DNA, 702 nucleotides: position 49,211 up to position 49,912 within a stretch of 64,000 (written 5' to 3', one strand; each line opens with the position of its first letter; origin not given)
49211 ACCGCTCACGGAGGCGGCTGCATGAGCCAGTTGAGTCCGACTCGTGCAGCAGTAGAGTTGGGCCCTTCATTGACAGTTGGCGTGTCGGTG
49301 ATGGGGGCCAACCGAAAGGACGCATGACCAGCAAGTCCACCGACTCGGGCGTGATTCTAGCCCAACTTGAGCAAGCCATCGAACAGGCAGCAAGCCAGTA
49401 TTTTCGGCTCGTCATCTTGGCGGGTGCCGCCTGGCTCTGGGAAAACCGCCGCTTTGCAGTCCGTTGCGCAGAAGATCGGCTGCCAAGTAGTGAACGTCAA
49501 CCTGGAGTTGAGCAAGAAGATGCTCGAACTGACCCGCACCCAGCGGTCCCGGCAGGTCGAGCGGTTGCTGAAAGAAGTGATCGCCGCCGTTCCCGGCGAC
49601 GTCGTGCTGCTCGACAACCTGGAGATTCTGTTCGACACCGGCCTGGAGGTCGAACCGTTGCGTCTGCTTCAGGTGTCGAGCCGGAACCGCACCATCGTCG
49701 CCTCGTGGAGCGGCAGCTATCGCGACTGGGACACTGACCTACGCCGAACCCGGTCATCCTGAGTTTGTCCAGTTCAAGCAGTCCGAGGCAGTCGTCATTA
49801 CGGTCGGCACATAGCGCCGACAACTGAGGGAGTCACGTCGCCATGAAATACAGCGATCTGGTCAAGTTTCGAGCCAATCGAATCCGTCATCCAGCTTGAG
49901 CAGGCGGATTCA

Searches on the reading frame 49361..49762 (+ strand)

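Call 49: search_protein_families(library=pfam, proteins=[window:49361-49762:+], max_evalue=0.001)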
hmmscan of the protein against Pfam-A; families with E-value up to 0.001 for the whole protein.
window:49361-49762:+ (133 aa): 1 family
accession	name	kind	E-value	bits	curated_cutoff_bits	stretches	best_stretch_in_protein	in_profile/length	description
PF00004.35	AAA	-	1.6e-06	29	21.2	1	23-93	6-72/131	ATPase family associated with various cellular activities (AAA)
